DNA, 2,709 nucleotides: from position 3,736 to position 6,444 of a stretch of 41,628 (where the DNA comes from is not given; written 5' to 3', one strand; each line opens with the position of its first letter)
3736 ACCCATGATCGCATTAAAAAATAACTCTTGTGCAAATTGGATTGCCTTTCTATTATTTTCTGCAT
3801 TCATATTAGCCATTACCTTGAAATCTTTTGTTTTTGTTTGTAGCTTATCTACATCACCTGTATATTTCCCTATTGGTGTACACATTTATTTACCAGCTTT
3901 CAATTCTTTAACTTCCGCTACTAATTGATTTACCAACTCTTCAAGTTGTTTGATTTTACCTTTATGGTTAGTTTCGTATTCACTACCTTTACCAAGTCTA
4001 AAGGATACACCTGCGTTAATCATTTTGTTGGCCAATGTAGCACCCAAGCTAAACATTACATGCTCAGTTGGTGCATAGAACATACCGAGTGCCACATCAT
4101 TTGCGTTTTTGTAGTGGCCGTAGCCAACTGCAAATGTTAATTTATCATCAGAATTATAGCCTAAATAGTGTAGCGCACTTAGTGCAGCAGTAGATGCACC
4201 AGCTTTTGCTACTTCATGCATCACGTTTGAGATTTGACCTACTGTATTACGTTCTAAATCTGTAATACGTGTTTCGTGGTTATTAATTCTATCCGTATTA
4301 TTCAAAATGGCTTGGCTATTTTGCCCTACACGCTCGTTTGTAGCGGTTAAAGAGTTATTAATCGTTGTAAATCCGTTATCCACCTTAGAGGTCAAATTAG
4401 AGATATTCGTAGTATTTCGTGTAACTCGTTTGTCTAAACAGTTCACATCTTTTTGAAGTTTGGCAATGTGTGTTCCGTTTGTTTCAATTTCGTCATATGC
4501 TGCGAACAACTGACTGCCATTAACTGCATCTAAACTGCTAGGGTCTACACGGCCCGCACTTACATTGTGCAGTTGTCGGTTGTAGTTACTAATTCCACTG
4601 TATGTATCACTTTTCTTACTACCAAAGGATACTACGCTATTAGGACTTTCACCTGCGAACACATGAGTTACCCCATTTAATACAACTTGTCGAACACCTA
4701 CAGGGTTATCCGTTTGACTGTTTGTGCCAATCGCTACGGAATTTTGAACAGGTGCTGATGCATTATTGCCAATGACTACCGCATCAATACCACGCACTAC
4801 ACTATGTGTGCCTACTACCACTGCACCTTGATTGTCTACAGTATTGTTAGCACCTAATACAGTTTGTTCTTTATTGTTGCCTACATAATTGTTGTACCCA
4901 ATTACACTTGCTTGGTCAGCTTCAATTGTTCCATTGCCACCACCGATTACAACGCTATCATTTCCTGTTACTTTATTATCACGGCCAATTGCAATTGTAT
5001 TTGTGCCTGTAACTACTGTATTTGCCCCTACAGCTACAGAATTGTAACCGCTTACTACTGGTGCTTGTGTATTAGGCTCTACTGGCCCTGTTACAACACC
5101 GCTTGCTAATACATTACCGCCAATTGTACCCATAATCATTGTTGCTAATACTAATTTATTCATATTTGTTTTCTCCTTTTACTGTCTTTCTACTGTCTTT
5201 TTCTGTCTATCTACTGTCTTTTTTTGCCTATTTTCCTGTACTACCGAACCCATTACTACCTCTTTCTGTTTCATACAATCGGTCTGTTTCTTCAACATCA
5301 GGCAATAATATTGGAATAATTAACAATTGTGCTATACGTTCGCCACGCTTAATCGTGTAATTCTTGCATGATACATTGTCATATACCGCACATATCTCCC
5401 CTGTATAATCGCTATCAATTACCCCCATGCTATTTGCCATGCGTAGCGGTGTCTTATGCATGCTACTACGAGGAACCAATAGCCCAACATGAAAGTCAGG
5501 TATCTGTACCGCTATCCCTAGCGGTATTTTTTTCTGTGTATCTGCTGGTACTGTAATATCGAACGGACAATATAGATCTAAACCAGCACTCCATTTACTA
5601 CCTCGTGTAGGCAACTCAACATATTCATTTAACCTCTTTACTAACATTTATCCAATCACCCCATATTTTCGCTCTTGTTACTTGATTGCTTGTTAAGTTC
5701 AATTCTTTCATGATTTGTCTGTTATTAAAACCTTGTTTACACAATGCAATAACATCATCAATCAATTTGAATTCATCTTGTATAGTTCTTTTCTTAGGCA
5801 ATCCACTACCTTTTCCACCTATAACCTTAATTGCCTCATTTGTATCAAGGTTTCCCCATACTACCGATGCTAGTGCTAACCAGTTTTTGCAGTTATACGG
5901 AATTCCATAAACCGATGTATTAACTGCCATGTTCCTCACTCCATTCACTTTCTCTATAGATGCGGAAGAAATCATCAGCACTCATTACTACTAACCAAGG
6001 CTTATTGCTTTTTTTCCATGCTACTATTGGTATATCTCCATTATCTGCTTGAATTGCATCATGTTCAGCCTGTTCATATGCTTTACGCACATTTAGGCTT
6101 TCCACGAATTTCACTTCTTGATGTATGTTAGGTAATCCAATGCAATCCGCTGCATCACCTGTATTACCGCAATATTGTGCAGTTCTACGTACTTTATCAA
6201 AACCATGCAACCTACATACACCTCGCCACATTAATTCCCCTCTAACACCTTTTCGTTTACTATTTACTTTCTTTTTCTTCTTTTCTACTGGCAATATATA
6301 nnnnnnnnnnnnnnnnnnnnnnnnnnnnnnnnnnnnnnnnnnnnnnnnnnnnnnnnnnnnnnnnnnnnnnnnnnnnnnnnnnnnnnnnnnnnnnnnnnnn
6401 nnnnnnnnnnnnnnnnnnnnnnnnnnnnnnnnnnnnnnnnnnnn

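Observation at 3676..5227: Phage-borne trimeric autotransporter adhesin cassette (lysogenic-conversion candidate)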

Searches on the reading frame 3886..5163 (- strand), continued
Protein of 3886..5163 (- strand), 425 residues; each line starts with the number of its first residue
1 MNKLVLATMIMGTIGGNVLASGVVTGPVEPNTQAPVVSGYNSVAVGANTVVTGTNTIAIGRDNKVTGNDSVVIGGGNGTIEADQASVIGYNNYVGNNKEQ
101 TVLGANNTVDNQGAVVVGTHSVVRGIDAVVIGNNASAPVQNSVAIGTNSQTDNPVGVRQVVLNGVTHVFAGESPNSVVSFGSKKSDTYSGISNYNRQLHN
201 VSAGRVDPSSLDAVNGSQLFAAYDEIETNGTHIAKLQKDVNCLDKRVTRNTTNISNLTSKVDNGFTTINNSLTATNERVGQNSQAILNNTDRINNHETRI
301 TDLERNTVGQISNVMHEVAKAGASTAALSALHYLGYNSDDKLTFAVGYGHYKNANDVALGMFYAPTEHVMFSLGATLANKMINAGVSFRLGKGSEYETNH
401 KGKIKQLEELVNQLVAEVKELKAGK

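Call 56: find_encoding_contigs(protein=P0378, flank=7000, max_places=1)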
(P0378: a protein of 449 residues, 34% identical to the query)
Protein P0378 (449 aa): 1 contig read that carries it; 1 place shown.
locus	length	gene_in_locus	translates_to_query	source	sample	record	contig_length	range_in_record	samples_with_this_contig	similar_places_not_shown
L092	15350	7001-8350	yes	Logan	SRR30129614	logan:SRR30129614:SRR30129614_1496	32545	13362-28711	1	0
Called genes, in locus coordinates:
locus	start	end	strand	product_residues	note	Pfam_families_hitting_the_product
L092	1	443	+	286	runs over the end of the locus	-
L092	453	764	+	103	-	-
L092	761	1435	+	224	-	PF13238:AAA_18 (faint), PF21448:DNMK (faint)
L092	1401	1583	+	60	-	-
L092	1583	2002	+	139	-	PF05866:RusA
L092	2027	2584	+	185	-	-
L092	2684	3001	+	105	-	-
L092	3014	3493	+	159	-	PF00692:dUTPase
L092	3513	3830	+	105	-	-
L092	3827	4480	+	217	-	-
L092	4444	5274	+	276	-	-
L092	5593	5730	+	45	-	-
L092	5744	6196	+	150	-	-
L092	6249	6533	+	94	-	-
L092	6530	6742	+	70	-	-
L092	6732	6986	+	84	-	PF11195:Tad2-like (weak)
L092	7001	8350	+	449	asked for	PF05662:YadA_stalk, PF03895:YadA_anchor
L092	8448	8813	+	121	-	-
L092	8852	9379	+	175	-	-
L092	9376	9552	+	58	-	-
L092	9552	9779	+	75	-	-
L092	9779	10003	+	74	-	-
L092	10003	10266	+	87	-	-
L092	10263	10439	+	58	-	-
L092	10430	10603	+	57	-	-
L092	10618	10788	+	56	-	-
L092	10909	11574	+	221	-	PF02511:Thy1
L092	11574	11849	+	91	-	-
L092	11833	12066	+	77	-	-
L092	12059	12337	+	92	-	-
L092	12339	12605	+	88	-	-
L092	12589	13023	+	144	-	-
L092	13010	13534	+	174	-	PF13671:AAA_33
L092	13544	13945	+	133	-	-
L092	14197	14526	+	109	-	-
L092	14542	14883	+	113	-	-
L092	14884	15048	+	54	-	-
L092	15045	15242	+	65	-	-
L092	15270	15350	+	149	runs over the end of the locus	-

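Call 57: find_encoding_contigs(protein=P0291, flank=7000, max_places=1)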
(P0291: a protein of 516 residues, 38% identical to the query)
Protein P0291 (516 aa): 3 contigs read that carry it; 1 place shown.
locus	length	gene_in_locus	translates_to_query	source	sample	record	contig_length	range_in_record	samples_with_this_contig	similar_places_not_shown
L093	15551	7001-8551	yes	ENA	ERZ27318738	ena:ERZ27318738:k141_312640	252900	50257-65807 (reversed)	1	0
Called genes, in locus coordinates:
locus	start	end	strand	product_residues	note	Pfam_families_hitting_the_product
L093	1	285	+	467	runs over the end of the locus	PF13353:Fer4_12, PF04055:Radical_SAM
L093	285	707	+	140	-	-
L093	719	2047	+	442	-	-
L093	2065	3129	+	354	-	PF04055:Radical_SAM, PF13353:Fer4_12 (weak)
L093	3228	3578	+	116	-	-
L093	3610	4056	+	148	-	-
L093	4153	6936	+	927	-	PF05658:YadA_head (weak), PF05662:YadA_stalk, PF03895:YadA_anchor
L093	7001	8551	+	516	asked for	PF05658:YadA_head (weak), PF05662:YadA_stalk, PF03895:YadA_anchor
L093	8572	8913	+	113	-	-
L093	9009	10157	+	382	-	-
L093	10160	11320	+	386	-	PF04055:Radical_SAM (weak)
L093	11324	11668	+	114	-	-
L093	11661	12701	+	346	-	PF04055:Radical_SAM, PF13353:Fer4_12 (weak)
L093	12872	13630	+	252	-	-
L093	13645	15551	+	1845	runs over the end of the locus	PF07176:DUF1400 (faint)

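Call 70: predict_structure(alignment_id=A1)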
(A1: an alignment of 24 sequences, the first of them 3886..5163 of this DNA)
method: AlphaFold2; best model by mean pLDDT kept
length: 425 residues; sequences in the alignment: 24
mean_pLDDT: 77.9   pTM: 0.47
mean pLDDT of the five models: 77.9, 77.8, 77.7, 76.1, 73.9
residues with pLDDT >= 90: 162; 70-90: 138; 50-70: 80; < 50: 45
segments of 3 or more residues with pLDDT < 50: 1-28, 391-403
pLDDT, mean of each block of 10 residues (from residue 1): 43 40 39 81 92 95 95 95 97 96 96 96 95 92 90 76 63 77 68 69 55 60 75 89 93 94 94 93 93 91 83 78 80 67 81 81 73 79 71 35 55 70 56
secondary structure, 60 per line:
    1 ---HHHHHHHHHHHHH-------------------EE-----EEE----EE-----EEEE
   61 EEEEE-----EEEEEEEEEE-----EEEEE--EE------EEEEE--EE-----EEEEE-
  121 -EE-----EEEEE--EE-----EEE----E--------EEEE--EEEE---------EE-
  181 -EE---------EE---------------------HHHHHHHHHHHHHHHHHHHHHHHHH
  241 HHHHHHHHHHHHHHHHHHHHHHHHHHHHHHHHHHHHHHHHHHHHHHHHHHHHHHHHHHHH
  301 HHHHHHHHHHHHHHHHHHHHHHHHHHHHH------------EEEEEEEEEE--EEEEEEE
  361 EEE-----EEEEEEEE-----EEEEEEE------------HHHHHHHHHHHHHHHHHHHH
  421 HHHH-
elements in order: H4-16 E43-45 E57-65 E71-80 E86-90 E101-105 E115-119 E129-133 E143-145 E159-162 E165-168 H216-329 E342-351 E354-363 E369-376 E382-388 H401-424

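Call 73: fold_search(model_id=the predicted structure, library=pdb)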
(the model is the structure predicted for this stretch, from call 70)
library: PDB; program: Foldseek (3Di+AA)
matches with E <= 10: 406; with E <= 0.001: 20
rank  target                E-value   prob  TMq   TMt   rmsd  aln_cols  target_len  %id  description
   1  3ntn_A                6.3e-08  1.00  0.35  0.62   5.2       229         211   26  Crystal Structure of UspA1 head and neck domain from Moraxella catarrhalis (released 2011-07-06)
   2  3wp8                  1.1e-07  1.00  0.38  0.50   4.7       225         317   28  Acinetobacter sp. Tol 5 AtaA C-terminal Ylhead fused to GCN4 adaptors (Chead) (released 2015-03-04)
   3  3ntn_B                1.1e-07  1.00  0.34  0.59   5.3       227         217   26  Crystal Structure of UspA1 head and neck domain from Moraxella catarrhalis (released 2011-07-06)
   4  3pr7_A                2.6e-06  1.00  0.33  0.46   5.7       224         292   25  Multi-functional and mechanosensitive receptor binding activity of the Moraxella catarrhalis adhesin UspA1 (released 2011-09-07)
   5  4usx_A                8.4e-06  1.00  0.23  0.43   4.9       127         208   35  The Structure of the C-terminal YadA-like domain of BPSL2063 from Burkholderia pseudomallei (released 2015-07-22)
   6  4usx_C                1.1e-05  1.00  0.22  0.42   4.7       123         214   36  The Structure of the C-terminal YadA-like domain of BPSL2063 from Burkholderia pseudomallei (released 2015-07-22)
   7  2xqh                  1.2e-05  1.00  0.32  0.48  10.4       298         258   21  Crystal structure of an immunoglobulin-binding fragment of the trimeric autotransporter adhesin EibD (released 2011-07-20)
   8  4usx_B                1.5e-05  1.00  0.22  0.41   3.5       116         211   37  The Structure of the C-terminal YadA-like domain of BPSL2063 from Burkholderia pseudomallei (released 2015-07-22)
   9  3s6l_A                2.0e-05  1.00  0.29  0.74   3.6       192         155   23  Crystal structure of a YadA-like head domain of the trimeric autotransporter adhesin BoaA from Burkholderia pseudomall (released 2011-06-22)
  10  3s6l_B                2.0e-05  1.00  0.25  0.59   6.7       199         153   25  Crystal structure of a YadA-like head domain of the trimeric autotransporter adhesin BoaA from Burkholderia pseudomall (released 2011-06-22)
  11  3s6l_E                2.3e-05  1.00  0.30  0.76   3.6       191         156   24  Crystal structure of a YadA-like head domain of the trimeric autotransporter adhesin BoaA from Burkholderia pseudomall (released 2011-06-22)
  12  3s6l_D                3.8e-05  1.00  0.24  0.56   6.8       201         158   24  Crystal structure of a YadA-like head domain of the trimeric autotransporter adhesin BoaA from Burkholderia pseudomall (released 2011-06-22)
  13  9gh5_A                7.2e-05  1.00  0.23  0.34   8.2       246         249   22  Complex of Fusobacterium nucleatum CbpF with human CEACAM1 (released 2025-04-02)
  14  7o23                  8.5e-05  1.00  0.13  0.16  18.1       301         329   20  C-terminal head domain of the trimeric autotransporter adhesin BpaC from Burkholderia pseudomallei fused to a GCN4 ancho (released 2022-06-29)
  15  2yo1_A                1.2e-04  1.00  0.16  0.24  11.3       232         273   23  Salmonella enterica SadA 1049-1304 fused to GCN4 adaptors (SadAK9- cfII) (released 2012-12-12)
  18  9gh4_A                3.3e-04  1.00  0.30  0.49   4.5       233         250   21  Fusobacterium nucleatum adhesin CbpF (released 2025-04-02)
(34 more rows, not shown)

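Call 74: fold_search(model_id=the predicted structure, library=viral)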
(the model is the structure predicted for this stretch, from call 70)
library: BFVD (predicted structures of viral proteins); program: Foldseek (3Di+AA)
matches with E <= 10: 699; with E <= 0.001: 20
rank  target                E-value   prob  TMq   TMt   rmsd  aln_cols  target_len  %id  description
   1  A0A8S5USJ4            3.4e-17  1.00  0.27  0.22  33.2       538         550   20  YadA-like protein [Myoviridae sp. ctijX18]
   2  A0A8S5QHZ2            2.2e-14  1.00  0.27  0.20  53.7       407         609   24  Uncharacterized protein [Myoviridae sp. ctdNl2]
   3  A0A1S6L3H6            1.9e-06  1.00  0.28  0.17   5.8       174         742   21  Putative autoagglutinating Adhesin [Erwinia phage vB_EamM_Yoloswag]
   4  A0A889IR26            2.3e-06  1.00  0.29  0.13  15.8       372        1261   18  (no name in the UniProt tables at hand)
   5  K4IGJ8                3.2e-06  1.00  0.29  0.26   5.2       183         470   23  Trimeric autotransporter adhesin YadA-like C-terminal membrane anchor domain-containing protein [Salmonella phage SKML-39]
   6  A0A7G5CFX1            6.6e-06  1.00  0.28  0.53   5.7       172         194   19  Trimeric autotransporter adhesin YadA-like C-terminal membrane anchor domain-containing protein [Proteus phage Vb_PmiP-P59]
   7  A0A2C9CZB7            7.0e-06  1.00  0.20  0.17  10.7       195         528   20  Trimeric autotransporter adhesin YadA-like C-terminal membrane anchor domain-containing protein [Yersinia phage fHe-Yen9-04]
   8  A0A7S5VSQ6            8.2e-06  1.00  0.24  0.27  10.1       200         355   22  (no name in the UniProt tables at hand)
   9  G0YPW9                1.8e-05  1.00  0.17  0.28  42.5       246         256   18  Gp20 [Erwinia phage vB_EamM-Y2]
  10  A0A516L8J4            2.3e-05  1.00  0.29  0.47  14.6       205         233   13  (no name in the UniProt tables at hand)
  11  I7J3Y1                3.7e-05  1.00  0.19  0.58   2.8        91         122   21  Trimeric autotransporter adhesin YadA-like C-terminal membrane anchor domain-containing protein [Yersinia phage phiR1-RT]
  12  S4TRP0                7.4e-05  1.00  0.23  0.31   2.8       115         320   22  Agglutinating adhesin [Salmonella phage FSL SP-076]
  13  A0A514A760            8.2e-05  1.00  0.31  0.34   4.9       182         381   15  (no name in the UniProt tables at hand)
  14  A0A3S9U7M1            9.7e-05  1.00  0.22  0.29   8.5       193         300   16  (no name in the UniProt tables at hand)
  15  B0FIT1                1.2e-04  1.00  0.19  0.28   4.1       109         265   20  Agglutinating adhesin [Escherichia phage Phieco32]
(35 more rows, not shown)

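Call 76: search_protein_families(library=padloc, proteins=[window:3886-5163:-], max_evalue=0.01)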
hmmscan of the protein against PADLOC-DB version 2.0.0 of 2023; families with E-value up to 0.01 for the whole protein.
window:3886-5163:- (425 aa): 1 family
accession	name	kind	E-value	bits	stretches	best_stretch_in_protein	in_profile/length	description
PDLC04898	PDC-S06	-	0.0054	13.1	1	217-312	354-449/752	-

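Call 77: search_protein_families(library=ncbifam, proteins=[window:3886-5163:-], max_evalue=0.01)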
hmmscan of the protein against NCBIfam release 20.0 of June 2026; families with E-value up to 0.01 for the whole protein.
window:3886-5163:- (425 aa): 8 families
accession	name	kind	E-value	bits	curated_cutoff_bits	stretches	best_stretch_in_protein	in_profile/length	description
NF033477.2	EmaA_autotrans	exception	2.1e-09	35.3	3000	1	110-311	529-723/2100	collagen-binding adhesin autotransporter EmaA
NF033870.1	VOMP_auto_Cterm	subfamily_domain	1.7e-06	27.6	500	1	194-253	104-163/347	Vomp family autotransporter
NF033478.1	YadA_autotrans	exception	3.4e-06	26.3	750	1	38-381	102-450/459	trimeric autotransporter adhesin YadA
NF033481.2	auto_Ata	exception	7.4e-05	20.2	2500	0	39-318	587-849/1862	trimeric autotransporter adhesin Ata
TIGR04523.1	Mplasa_alph_rch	subfamily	0.0016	16.5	270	1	232-317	233-315/745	helix-rich protein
NF040984.1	BimA_first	exception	0.0017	17.4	800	0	40-78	342-380/517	trimeric autotransporter actin-nucleating factor BimA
NF047515.1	SpiroCoCo_C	equivalog_domain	0.0044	16.2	125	0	224-325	138-237/313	SpiroCoCo family coiled-coil protein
NF045487.1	ASRP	equivalog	0.0082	14.8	300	0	225-318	391-487/593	archaea-specific SMC-related protein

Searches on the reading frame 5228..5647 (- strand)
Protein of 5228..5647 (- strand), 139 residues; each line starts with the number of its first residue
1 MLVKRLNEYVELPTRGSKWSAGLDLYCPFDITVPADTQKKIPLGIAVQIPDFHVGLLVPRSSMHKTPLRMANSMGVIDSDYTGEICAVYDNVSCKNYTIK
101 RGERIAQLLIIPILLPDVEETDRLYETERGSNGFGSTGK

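Call 3: search_protein_families(library=pfam, proteins=[window:5228-5647:-], max_evalue=0.01)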
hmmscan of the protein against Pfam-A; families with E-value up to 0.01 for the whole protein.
window:5228-5647:- (139 aa): 2 families
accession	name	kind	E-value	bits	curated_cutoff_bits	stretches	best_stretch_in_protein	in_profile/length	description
PF00692.24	dUTPase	-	2.6e-30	105.3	22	1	9-138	2-129/129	dUTPase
PF22769.1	DCD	-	2.3e-06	28.2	27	1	47-110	87-150/153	dCTP deaminase-like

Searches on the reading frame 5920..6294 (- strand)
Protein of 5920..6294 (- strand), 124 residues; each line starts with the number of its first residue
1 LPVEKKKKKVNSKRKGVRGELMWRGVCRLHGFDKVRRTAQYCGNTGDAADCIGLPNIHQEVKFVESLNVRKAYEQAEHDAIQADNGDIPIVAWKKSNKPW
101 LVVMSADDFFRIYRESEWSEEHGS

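Call 3: search_protein_families(library=pfam, proteins=[window:5920-6294:-], max_evalue=0.01)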
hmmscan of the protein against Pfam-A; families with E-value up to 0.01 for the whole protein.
window:5920-6294:- (124 aa): 0 families

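Call 39: search_protein_families(library=phrogs, proteins=[window:5920-6294:-], max_evalue=0.01)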
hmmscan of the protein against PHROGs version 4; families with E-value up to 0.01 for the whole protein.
window:5920-6294:- (124 aa): 1 family
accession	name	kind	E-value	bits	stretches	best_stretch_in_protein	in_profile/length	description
phrog_244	-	DNA, RNA and nucleotide metabolism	1e-18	69.3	1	8-117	4-114/186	RusA-like Holliday junction resolvase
